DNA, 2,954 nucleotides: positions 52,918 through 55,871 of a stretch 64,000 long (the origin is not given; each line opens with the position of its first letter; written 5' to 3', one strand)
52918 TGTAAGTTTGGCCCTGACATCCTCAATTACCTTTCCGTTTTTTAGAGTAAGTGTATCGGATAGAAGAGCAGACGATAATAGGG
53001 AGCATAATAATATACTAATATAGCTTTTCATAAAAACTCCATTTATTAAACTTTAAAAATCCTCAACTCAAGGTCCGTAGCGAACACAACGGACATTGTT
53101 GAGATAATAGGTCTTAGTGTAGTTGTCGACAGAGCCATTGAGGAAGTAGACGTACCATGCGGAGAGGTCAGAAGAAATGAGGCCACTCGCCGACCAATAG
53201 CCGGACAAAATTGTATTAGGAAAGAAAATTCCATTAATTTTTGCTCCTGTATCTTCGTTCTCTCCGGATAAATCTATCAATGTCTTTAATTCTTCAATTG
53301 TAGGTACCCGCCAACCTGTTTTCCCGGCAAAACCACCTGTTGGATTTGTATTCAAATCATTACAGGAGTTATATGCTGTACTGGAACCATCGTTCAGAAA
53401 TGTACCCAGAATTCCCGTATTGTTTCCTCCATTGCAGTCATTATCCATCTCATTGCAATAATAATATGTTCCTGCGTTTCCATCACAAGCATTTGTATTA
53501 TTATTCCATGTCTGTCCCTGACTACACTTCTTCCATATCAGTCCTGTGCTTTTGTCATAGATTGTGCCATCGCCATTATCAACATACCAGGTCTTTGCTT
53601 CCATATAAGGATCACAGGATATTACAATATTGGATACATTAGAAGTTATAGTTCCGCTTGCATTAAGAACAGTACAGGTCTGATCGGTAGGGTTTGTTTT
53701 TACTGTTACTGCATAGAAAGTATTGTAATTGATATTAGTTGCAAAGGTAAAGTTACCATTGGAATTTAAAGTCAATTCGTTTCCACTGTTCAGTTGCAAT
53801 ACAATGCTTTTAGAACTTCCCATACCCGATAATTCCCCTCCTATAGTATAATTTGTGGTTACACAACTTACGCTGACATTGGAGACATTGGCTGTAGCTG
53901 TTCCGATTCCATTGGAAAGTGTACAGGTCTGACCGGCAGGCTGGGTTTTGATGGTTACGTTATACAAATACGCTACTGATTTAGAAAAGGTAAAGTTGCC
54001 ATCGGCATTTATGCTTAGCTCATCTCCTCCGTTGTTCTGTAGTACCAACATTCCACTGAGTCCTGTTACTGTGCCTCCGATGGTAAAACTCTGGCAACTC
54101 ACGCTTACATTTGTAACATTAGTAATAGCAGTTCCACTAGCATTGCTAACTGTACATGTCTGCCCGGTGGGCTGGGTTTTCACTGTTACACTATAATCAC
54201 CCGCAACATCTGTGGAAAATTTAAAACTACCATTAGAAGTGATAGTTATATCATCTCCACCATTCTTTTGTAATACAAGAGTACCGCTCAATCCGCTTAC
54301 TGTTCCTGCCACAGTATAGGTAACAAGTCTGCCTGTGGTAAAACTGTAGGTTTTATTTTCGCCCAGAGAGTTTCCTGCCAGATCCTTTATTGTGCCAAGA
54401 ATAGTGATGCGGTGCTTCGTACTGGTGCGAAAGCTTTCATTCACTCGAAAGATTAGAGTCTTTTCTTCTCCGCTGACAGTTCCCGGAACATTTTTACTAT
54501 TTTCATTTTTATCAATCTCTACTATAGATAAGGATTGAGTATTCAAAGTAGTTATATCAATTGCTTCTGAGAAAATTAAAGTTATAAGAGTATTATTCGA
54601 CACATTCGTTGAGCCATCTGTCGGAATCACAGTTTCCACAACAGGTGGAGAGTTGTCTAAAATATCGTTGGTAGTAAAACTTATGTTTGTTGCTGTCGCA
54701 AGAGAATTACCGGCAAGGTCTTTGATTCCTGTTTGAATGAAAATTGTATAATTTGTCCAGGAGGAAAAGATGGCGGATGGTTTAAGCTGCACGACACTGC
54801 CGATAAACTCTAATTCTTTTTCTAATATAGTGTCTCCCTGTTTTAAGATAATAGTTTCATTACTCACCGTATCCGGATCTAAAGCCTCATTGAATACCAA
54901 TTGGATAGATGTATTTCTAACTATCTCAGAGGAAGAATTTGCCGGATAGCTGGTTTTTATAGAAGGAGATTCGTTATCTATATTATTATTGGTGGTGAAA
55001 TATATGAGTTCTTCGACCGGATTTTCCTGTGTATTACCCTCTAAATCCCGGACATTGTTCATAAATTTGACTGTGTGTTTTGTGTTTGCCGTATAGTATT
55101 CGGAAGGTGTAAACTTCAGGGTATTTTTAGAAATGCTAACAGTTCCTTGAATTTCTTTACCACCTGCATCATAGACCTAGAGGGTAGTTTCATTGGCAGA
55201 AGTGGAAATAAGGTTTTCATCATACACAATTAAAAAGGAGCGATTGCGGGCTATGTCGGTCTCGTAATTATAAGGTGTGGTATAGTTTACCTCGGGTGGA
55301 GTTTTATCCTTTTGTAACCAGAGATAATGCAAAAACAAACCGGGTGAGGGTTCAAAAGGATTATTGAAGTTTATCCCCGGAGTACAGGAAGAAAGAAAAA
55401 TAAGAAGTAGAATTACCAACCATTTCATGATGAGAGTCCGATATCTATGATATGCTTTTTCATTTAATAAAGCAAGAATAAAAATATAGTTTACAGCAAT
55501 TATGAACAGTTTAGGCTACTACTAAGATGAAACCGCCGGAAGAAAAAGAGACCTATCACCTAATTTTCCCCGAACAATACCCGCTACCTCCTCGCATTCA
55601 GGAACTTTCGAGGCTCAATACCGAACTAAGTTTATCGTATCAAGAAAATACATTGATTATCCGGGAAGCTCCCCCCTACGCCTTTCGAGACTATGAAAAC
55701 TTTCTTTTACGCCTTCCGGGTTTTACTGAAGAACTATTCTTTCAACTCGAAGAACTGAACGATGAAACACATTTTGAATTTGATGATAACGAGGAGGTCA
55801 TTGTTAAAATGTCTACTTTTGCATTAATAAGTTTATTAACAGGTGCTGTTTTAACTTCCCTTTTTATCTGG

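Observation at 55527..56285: Uma2-family PD-(D/E)XK-like domain anchored in the membrane, an unusual architecture expanded to five copies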

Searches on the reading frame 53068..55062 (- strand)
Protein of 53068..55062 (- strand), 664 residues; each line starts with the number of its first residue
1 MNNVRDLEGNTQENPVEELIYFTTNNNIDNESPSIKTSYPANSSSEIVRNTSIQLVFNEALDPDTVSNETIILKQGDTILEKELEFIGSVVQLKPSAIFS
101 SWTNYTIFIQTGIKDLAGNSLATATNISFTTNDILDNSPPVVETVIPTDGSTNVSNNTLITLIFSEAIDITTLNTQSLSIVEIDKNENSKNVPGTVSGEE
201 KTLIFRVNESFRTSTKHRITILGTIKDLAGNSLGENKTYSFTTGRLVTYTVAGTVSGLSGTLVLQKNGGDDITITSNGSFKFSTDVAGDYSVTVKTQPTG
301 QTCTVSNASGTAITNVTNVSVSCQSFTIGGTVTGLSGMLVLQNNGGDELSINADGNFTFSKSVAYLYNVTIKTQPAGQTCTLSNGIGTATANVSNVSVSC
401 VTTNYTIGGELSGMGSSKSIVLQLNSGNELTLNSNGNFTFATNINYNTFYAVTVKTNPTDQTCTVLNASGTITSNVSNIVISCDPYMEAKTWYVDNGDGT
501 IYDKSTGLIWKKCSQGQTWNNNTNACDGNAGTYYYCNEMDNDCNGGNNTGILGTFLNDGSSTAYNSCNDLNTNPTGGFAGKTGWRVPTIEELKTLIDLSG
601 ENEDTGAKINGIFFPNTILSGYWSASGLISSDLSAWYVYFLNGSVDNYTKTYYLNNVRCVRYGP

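Call 18: search_protein_families(library=pfam, proteins=[window:53068-55062:-], max_evalue=0.001)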
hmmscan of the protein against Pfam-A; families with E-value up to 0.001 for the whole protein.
window:53068-55062:- (664 aa): 3 families
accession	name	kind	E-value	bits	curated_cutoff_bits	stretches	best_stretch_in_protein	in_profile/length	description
PF13205.12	Big_5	-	4e-37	127.6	23.6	2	136-243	1-105/105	Bacterial Ig-like domain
PF07603.17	Lcl_C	-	2.9e-25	89.3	34.9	1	499-661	1-117/117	Lcl C-terminal domain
PF14289.11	DUF4369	-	4.4e-06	27.6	25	0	249-301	1-59/91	Domain of unknown function (DUF4369)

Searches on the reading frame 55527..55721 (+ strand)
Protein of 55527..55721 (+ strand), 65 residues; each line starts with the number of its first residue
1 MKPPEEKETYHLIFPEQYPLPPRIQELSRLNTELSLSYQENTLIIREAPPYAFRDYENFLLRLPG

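Call 53: search_protein_families(library=pfam, proteins=[window:55527-55721:+], max_evalue=0.1)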
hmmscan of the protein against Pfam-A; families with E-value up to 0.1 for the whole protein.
window:55527-55721:+ (65 aa): 0 families
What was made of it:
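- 55527..55715 (+): N-terminal extension (aa 1-63), a probable duplicate of the Uma2 N-terminal helix + beta-hairpin subdomain. No Pfam hit when scanned alone (call 53).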
